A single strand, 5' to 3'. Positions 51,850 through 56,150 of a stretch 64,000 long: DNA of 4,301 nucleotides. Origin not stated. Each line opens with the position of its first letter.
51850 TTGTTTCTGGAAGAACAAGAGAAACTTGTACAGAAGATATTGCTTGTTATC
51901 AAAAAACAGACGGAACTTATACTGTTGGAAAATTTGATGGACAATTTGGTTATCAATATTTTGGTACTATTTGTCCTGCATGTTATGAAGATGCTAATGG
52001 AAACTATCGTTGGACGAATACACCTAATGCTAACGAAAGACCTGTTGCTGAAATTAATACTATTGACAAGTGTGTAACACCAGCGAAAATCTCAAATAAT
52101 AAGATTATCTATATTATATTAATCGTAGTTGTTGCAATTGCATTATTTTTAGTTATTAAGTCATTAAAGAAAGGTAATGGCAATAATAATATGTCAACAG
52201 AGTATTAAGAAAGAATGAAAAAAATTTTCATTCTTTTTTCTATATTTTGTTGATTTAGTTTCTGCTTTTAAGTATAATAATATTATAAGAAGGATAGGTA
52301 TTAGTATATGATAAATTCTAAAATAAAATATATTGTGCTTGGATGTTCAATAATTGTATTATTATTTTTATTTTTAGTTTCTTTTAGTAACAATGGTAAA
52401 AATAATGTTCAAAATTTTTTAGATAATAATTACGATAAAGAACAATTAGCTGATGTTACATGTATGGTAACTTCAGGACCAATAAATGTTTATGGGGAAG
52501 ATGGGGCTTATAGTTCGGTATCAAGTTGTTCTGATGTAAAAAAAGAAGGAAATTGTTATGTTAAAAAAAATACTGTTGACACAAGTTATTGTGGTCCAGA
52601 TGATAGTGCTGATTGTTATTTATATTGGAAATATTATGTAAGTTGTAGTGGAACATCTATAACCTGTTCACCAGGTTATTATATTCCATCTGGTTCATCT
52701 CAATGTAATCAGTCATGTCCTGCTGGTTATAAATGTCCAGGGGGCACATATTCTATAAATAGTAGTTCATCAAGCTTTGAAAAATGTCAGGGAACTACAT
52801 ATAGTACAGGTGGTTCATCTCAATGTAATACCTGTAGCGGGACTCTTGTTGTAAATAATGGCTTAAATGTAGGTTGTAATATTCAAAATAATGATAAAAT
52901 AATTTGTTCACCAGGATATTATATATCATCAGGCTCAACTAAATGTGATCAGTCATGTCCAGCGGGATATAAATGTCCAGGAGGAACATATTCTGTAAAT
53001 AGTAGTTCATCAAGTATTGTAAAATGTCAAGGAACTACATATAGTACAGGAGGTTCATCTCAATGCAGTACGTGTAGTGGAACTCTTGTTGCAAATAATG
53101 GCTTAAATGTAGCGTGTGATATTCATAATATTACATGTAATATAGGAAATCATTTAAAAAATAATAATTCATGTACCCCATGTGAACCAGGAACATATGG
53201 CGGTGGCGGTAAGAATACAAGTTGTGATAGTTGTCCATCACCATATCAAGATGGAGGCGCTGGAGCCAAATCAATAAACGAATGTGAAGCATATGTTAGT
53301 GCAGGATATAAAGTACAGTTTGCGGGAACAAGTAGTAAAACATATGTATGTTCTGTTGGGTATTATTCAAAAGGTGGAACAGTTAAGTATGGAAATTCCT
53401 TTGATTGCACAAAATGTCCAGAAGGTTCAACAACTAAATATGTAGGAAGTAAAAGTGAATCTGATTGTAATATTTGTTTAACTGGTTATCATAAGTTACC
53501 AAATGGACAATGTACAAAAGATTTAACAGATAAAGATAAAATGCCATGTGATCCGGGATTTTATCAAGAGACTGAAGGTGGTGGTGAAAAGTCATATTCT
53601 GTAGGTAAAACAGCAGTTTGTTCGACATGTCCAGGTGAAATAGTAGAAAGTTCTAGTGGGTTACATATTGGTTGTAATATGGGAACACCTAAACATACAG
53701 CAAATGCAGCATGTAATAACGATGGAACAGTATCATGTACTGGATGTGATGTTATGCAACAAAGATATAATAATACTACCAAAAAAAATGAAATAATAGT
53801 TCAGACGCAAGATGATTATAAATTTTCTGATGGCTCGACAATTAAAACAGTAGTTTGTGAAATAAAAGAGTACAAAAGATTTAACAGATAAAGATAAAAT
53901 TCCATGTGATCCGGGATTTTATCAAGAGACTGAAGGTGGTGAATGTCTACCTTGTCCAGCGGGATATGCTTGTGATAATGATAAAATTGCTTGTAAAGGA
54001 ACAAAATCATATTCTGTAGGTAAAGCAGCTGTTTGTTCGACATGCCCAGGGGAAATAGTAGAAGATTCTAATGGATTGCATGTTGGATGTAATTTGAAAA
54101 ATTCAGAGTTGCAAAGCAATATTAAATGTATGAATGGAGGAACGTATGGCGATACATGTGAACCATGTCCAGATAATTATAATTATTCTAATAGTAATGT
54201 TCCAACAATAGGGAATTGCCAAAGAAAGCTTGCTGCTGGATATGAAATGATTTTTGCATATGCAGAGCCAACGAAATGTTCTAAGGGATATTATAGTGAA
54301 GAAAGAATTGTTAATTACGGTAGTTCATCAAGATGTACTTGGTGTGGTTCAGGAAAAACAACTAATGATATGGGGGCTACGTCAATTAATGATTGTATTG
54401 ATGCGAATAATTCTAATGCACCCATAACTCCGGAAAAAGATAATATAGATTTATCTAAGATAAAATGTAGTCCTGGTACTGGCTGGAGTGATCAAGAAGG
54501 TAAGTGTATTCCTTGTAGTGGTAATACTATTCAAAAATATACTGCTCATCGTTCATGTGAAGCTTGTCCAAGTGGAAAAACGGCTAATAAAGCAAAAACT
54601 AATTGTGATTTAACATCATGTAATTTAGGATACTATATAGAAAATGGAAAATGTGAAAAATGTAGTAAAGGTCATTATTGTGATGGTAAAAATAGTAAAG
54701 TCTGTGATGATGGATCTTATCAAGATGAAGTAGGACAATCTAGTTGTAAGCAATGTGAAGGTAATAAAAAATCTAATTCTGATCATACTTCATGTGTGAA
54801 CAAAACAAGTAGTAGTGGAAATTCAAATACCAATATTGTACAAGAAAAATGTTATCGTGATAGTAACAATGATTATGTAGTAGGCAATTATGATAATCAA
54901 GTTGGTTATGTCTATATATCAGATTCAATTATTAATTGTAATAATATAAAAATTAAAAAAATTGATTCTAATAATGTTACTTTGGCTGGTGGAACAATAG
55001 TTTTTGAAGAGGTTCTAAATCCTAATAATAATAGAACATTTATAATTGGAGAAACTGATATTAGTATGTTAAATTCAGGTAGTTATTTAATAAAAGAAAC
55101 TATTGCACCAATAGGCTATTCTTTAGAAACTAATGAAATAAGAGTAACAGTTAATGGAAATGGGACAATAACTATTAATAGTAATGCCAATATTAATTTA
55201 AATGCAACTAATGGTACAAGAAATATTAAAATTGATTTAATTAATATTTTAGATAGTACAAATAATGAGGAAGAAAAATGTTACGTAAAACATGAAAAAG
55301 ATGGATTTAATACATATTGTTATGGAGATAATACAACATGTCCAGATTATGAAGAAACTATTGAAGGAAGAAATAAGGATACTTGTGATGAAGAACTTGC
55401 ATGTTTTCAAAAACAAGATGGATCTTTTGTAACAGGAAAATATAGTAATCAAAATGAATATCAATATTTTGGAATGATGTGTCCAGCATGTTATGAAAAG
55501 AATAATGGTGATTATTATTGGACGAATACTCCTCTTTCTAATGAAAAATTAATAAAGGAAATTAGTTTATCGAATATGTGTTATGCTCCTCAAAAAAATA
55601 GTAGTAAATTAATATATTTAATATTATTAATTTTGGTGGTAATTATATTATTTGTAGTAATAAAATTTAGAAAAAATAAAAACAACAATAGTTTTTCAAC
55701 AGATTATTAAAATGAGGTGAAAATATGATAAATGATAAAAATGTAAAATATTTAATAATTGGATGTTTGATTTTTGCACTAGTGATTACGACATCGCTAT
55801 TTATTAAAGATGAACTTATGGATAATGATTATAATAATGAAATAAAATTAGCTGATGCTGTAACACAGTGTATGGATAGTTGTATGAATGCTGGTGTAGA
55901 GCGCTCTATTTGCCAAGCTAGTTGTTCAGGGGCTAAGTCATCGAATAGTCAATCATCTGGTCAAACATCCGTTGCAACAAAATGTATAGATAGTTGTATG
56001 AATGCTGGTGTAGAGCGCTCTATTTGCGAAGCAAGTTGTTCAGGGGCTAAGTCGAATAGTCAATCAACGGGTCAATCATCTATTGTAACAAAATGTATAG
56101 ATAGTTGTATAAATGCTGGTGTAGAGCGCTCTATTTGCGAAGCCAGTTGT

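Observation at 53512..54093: Out-of-frame 358-nt-offset duplication splits one surface-protein gene into a secretion-competent head and a start-less, anchor-bearing tail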

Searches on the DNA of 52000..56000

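Call 66: search_rna_families(source=window, start=52000, end=56000, threshold=evalue, max_evalue=1)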
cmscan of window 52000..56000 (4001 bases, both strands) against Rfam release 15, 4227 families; matches with E-value up to 1: 0.
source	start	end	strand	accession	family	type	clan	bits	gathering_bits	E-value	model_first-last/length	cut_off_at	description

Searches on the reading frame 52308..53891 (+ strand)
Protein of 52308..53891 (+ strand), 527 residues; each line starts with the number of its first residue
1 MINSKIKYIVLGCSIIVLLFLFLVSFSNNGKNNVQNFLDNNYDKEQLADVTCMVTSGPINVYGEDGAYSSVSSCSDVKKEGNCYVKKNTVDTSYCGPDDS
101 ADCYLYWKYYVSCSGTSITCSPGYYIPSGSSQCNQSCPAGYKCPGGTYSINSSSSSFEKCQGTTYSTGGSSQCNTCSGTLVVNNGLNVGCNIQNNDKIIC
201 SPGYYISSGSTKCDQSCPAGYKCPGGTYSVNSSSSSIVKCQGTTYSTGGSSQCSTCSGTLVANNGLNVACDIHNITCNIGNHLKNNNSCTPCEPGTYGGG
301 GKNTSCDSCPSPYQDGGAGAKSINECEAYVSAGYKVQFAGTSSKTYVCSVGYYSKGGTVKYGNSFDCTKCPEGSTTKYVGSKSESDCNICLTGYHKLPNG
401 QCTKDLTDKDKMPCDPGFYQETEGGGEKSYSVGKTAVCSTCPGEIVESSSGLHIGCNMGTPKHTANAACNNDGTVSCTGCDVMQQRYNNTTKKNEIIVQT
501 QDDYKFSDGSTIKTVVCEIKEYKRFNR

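Call 7: search_protein_families(library=pfam, proteins=[window:52308-53891:+], max_evalue=0.01)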
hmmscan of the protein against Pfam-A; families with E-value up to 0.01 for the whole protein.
window:52308-53891:+ (527 aa): 1 family
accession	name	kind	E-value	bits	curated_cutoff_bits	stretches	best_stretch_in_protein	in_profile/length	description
PF07699.19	Ephrin_rec_like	-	2.2e-10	40.6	23.1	2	347-387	13-48/48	Tyrosine-protein kinase ephrin type A/B receptor-like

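Call 11: find_encoding_contigs(protein=window:52308-53891:+, flank=6000, max_places=10)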
Protein window:52308-53891:+ (527 aa): no gene with exactly this product is on record in the collection.

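Call 47: list_cluster_members(proteins=[P0006, window:52308-53891:+, window:50118-52208:+, window:55725-56813:+])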
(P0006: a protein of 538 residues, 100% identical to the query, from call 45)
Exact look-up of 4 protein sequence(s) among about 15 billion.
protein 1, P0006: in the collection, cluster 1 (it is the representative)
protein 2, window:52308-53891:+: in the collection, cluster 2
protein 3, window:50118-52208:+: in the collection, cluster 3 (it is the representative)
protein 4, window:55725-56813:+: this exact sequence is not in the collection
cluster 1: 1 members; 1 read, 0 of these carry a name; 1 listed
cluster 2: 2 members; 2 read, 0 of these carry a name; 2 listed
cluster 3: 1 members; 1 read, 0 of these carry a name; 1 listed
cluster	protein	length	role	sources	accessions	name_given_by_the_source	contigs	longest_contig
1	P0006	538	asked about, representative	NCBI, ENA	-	-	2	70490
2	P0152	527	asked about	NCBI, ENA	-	-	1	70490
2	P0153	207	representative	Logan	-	-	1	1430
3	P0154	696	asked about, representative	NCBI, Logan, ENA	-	-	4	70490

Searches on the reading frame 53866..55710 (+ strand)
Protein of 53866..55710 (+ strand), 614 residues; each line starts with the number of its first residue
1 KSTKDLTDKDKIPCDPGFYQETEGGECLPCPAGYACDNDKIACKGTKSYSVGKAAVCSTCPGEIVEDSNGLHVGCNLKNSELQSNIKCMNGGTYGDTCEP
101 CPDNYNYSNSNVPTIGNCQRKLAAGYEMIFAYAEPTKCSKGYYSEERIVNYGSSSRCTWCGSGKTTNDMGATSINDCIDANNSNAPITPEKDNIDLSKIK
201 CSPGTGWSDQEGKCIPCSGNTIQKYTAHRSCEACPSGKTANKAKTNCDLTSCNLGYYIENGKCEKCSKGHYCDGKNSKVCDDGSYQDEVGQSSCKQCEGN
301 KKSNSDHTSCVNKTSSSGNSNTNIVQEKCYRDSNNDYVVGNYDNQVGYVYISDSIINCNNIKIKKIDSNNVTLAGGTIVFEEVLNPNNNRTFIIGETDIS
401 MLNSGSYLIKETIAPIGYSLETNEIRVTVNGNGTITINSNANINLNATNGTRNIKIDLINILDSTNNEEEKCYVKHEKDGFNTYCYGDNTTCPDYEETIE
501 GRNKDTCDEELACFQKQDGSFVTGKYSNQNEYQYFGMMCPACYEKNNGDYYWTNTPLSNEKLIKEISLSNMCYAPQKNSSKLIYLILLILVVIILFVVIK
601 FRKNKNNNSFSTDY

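Call 7: search_protein_families(library=pfam, proteins=[window:53866-55710:+], max_evalue=0.01)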
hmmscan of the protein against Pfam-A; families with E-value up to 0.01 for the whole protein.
window:53866-55710:+ (614 aa): 2 families
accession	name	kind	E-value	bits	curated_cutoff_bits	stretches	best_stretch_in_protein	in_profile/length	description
PF07699.19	Ephrin_rec_like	-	5e-14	52.3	23.1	3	136-177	12-48/48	Tyrosine-protein kinase ephrin type A/B receptor-like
PF17802.7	SpaA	-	2.3e-09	37.7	23.1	1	360-439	2-87/91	Prealbumin-like fold domain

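Call 23: find_related_loci(query=window:53872-55707:+, collection=metagenome_contigs, flank=10000)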
Query window:53872-55707:+ (612 aa) in metagenome_contigs; peptide patterns used: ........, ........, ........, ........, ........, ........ (x = any residue, [..] = any of these).
156 stretches matched a pattern, but none encodes a relative of the query by tblastn (E <= 1e-3).

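Call 45: search_protein_representatives(protein=window:53872-55707:+)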
Query: 612 residues. Proteins with E-value up to 0.001 (for the whole library): 759; up to 1e-10: 150; up to 1e-30: 18. The best 150 are listed.
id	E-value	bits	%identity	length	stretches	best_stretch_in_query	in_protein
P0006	0.0e+00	1227.1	100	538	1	75-612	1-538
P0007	6.0e-132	457.7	33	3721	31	204-312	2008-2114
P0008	8.9e-99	348.1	41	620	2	321-611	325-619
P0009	6.4e-78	279.2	38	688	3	323-604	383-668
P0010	6.9e-74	265.9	41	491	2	323-604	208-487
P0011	3.5e-51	190.9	34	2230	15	205-314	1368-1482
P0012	7.3e-51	189.9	34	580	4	292-575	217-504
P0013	8.7e-50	186.3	35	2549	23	212-298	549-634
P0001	3.6e-49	184.3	35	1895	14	290-581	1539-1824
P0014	1.1e-48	182.6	39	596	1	282-606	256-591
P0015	5.0e-48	180.5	34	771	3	210-604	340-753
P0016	1.1e-45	172.8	35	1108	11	360-447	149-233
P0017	1.3e-45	172.5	41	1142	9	95-176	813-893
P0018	4.7e-42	160.8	35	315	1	352-607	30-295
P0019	1.3e-38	149.4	35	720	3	326-552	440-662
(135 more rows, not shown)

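Call 46: find_encoding_contigs(protein=window:54094-55710:+, flank=10000, max_places=10)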
Protein window:54094-55710:+ (538 aa): no gene with exactly this product is on record in the collection.

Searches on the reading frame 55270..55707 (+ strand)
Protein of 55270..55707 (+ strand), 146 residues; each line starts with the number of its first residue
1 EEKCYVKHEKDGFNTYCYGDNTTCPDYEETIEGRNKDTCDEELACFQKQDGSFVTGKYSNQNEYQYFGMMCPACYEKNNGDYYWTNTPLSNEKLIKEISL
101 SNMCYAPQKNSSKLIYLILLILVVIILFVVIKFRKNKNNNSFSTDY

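Call 15: find_related_loci(query=A1, collection=genome_contigs, flank=10000)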
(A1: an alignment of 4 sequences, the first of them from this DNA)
Query A1 (146 aa) in genome_contigs; peptide patterns used: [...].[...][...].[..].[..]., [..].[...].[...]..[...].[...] (x = any residue, [..] = any of these).
54 stretches matched a pattern, but none encodes a relative of the query by tblastn (E <= 1e-3).

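Call 21: find_homologous_proteins(query=A1, max_evalue=0.001)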
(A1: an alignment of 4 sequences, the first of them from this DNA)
Query A1 (4 sequences) (146 aa, profile of the alignment): 2 proteins with E <= 0.001 among 2175 candidates.
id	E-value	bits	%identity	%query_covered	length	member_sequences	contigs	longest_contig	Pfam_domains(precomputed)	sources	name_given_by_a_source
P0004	4.9e-40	155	47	72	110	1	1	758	-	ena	-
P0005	6.2e-31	125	36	95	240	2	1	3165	-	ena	-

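Call 24: find_encoding_contigs(protein=P0005, flank=5000)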
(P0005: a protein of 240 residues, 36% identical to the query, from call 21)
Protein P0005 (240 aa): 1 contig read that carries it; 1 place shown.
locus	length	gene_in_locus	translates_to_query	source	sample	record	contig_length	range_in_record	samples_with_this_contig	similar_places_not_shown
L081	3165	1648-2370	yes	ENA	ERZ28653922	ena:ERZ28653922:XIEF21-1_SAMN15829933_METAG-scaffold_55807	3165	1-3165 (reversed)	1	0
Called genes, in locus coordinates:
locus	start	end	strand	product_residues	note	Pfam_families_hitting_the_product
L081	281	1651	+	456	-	-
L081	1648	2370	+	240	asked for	-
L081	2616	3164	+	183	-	?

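Call 25: find_related_loci(query=A1, collection=metagenome_contigs, flank=10000)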
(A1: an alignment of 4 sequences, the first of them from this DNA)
Query A1 (146 aa) in metagenome_contigs; peptide patterns used: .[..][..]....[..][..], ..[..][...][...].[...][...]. (x = any residue, [..] = any of these).
526 stretches matched a pattern; 4 encode a relative of the query (tblastn E <= 1e-3); 4 distinct loci.
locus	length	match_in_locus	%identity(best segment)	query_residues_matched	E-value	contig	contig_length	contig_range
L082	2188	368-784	48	3-138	4e-37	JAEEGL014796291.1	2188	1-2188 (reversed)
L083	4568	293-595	47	4-104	1e-29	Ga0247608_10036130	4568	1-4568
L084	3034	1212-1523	43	1-104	1e-27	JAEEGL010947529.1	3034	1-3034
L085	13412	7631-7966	38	1-117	3e-23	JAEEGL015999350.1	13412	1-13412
